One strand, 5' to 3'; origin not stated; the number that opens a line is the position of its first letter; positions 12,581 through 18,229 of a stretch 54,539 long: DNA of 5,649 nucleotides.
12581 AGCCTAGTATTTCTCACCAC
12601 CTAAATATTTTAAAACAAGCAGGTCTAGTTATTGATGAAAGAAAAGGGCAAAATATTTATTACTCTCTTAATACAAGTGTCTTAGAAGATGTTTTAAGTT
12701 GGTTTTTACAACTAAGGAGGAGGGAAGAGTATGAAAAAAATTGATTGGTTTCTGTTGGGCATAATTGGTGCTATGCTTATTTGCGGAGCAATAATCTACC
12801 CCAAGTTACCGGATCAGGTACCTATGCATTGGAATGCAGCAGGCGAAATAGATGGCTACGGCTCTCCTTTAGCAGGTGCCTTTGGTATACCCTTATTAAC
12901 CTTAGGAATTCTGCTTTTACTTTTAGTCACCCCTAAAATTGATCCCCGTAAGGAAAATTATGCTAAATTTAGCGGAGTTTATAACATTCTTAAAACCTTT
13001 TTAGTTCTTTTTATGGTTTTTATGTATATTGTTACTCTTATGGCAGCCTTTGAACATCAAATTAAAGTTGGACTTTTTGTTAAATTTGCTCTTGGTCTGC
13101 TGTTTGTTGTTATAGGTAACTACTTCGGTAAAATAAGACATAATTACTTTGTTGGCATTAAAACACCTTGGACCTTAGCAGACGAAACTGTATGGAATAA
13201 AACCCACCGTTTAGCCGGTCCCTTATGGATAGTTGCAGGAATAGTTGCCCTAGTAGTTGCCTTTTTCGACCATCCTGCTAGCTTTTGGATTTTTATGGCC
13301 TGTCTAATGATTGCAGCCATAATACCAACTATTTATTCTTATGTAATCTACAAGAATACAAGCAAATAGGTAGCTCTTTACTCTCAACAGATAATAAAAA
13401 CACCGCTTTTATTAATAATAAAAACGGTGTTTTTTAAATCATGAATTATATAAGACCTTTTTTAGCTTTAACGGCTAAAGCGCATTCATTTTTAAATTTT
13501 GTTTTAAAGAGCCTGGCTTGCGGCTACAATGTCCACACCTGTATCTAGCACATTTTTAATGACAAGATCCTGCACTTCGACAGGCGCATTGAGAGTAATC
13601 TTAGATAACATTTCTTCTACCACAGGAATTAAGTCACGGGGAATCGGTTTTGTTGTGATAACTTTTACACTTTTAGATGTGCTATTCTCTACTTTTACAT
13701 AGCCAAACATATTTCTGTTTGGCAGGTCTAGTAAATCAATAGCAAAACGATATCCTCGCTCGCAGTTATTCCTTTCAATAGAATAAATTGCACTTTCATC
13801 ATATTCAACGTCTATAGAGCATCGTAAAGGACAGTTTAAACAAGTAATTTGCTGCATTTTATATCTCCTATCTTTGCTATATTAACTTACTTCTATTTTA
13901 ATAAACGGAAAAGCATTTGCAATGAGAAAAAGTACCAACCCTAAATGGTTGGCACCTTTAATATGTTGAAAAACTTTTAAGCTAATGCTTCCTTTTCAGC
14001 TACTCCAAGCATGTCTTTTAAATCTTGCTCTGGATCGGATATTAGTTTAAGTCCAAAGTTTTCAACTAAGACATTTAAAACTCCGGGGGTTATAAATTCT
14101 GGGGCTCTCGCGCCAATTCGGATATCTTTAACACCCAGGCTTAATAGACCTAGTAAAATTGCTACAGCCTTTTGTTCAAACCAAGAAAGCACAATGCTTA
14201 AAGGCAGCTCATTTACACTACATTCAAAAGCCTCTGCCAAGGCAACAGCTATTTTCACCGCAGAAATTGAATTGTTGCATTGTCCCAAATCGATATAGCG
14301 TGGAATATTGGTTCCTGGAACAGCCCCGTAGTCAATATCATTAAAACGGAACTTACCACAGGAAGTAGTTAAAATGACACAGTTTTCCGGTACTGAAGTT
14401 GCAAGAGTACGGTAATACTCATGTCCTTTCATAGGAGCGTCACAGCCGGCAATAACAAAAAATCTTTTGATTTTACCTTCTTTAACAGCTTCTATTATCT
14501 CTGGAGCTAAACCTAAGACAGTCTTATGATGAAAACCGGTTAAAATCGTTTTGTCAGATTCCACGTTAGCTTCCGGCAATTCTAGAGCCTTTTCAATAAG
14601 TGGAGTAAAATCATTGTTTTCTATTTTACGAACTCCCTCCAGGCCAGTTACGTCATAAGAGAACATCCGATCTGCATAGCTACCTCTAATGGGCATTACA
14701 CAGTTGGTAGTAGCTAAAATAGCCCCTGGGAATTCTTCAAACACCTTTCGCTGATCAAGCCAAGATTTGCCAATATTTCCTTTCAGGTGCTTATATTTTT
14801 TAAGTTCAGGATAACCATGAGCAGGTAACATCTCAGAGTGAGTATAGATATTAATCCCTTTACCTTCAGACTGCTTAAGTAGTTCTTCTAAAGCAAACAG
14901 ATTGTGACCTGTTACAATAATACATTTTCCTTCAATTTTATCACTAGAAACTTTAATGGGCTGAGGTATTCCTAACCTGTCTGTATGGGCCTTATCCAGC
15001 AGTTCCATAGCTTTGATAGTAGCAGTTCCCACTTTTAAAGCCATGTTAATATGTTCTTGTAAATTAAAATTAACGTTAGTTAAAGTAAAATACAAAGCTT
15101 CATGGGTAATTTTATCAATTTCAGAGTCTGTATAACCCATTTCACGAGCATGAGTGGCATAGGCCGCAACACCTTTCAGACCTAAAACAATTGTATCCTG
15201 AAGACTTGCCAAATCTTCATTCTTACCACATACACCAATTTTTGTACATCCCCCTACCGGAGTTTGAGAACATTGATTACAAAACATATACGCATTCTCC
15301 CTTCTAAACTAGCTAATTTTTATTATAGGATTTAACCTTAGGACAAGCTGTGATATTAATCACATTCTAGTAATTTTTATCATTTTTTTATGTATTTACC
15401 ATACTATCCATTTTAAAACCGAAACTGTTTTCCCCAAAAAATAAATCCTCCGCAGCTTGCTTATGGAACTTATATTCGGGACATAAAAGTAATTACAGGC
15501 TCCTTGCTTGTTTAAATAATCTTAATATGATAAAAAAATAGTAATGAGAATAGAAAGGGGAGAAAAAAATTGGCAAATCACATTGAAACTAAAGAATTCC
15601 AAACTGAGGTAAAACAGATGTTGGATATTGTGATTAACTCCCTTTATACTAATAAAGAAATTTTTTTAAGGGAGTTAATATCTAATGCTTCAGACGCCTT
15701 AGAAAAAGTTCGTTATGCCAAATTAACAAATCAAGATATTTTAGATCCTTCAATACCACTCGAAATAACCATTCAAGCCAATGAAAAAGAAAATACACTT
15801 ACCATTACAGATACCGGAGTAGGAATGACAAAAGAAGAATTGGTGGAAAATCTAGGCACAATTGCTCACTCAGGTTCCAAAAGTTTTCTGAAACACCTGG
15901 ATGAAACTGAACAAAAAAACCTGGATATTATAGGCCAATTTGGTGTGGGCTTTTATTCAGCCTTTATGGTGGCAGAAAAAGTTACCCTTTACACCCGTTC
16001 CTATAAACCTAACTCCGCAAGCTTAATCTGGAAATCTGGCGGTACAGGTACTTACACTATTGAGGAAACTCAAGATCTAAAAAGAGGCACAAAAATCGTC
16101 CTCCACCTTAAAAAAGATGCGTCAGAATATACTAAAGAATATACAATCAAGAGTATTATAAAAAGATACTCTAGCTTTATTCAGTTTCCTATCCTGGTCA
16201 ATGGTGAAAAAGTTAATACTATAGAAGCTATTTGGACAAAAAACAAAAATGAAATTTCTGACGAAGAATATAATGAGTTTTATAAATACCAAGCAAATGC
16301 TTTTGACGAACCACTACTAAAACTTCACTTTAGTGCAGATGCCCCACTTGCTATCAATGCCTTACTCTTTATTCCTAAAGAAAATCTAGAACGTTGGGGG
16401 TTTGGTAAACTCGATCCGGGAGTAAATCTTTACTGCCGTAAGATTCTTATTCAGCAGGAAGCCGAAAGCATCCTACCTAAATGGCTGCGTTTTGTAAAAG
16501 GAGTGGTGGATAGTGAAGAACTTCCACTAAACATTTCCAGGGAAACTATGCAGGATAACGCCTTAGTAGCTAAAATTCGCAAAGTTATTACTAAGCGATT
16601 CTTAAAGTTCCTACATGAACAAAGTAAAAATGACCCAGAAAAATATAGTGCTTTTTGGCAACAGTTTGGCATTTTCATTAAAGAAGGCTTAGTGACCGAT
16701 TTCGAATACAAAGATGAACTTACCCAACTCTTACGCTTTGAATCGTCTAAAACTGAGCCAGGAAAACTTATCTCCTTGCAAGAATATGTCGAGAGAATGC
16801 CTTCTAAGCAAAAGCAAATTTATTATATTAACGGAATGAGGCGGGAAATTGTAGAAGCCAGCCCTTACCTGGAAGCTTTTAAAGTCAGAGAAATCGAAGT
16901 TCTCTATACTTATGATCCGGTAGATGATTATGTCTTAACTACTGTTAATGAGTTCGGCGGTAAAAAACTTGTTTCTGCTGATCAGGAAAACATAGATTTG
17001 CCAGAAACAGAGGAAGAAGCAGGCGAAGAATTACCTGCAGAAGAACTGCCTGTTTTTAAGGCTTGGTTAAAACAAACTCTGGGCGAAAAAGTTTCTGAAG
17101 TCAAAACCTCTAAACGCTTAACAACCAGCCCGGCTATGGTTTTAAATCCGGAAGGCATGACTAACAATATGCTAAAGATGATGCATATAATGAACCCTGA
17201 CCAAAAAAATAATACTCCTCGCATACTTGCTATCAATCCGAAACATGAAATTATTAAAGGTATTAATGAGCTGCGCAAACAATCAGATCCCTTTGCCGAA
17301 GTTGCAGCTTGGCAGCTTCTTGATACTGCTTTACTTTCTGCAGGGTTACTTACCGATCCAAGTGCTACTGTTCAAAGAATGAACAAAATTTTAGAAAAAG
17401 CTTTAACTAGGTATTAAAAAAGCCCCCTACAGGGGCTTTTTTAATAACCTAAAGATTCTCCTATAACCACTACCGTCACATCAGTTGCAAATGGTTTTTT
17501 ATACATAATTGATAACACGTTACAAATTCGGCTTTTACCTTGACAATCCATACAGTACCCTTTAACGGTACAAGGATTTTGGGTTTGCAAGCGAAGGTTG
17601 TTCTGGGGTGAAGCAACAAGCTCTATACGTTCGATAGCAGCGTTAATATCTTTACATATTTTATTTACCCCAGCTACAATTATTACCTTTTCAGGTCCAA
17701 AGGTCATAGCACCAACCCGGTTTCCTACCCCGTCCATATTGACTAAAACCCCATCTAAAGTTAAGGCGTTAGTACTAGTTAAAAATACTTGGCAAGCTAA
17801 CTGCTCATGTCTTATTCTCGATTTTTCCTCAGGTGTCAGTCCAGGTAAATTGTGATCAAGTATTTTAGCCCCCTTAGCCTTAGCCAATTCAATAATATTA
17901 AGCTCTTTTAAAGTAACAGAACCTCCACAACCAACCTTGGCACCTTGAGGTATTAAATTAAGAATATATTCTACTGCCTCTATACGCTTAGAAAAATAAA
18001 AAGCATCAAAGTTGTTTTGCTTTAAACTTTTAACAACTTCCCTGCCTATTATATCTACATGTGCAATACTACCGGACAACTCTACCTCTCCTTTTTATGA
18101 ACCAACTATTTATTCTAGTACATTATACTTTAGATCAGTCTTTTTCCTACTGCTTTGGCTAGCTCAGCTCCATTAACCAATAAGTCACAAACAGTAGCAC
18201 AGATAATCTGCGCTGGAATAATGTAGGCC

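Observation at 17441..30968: GntR-headed 15-gene cluster: Mch-like cyclohydrolase, four amidohydrolases, a flavo-FeS dehydrogenase, a LUD protein and a dedicated ECF transporter. Candidate undescribed anaerobic N-heterocycle pathway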

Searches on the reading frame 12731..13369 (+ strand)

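Call 24: search_protein_families(library=pfam, proteins=[window:12731-13369:+], max_evalue=0.00001)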
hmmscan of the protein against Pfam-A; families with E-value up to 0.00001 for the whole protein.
window:12731-13369:+ (212 aa): 2 families
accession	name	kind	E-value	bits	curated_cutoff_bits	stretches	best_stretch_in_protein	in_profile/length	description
PF13630.11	SdpI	-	3.4e-25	88.4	28.2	1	134-203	1-71/71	SdpI/YfhL protein family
PF07853.16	DUF1648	-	2e-19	69.4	28.7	1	11-58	2-49/49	Domain of unknown function (DUF1648)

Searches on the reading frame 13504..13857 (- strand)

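Call 24: search_protein_families(library=pfam, proteins=[window:13504-13857:-], max_evalue=0.00001)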
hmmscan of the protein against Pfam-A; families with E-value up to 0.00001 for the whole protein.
window:13504-13857:- (117 aa): 1 family
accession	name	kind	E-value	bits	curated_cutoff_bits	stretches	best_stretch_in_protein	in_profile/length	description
PF07892.16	DUF1667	-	1.6e-18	67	27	1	34-113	2-81/82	Protein of unknown function (DUF1667)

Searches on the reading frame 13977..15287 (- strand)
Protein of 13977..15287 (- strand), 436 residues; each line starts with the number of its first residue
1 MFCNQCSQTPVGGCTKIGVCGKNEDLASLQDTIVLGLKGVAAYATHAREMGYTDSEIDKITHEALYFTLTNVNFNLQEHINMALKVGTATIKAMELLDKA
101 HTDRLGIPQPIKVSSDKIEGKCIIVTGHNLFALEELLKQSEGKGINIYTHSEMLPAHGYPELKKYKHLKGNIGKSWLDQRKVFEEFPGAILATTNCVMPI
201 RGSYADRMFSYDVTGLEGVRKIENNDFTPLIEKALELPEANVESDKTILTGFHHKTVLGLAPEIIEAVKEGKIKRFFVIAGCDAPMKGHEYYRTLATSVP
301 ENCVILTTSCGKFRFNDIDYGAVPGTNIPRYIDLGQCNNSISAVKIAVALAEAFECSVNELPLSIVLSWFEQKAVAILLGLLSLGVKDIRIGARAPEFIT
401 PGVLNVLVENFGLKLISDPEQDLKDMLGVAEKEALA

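Call 24: search_protein_families(library=pfam, proteins=[window:13977-15287:-], max_evalue=0.00001)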
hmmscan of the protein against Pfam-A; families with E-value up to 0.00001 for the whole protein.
window:13977-15287:- (436 aa): 1 family
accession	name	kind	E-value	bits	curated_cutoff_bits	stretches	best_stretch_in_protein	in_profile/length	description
PF03063.25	Prismane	-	4.4e-124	415.4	27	2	51-424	137-513/513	Prismane/CO dehydrogenase family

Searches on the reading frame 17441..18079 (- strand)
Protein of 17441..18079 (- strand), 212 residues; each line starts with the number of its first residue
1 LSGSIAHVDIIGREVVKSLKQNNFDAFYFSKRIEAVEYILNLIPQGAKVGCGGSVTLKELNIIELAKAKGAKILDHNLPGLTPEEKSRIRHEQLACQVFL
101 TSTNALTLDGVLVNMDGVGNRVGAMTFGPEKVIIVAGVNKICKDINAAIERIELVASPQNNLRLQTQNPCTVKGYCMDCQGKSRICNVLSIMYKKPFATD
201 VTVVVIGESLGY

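Call 4: search_protein_families(library=pfam, proteins=[window:17441-18079:-], max_evalue=0.01)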
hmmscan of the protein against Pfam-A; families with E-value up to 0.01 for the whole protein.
window:17441-18079:- (212 aa): 1 family
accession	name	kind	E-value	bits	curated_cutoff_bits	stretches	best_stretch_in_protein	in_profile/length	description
PF02589.21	LUD_dom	-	1e-47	162.8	22.6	1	14-206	3-189/189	LUD domain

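Call 6: search_protein_families(library=ncbifam, proteins=[window:17441-18079:-], max_evalue=0.001)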
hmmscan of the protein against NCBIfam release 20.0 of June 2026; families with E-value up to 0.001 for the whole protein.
window:17441-18079:- (212 aa): 0 families
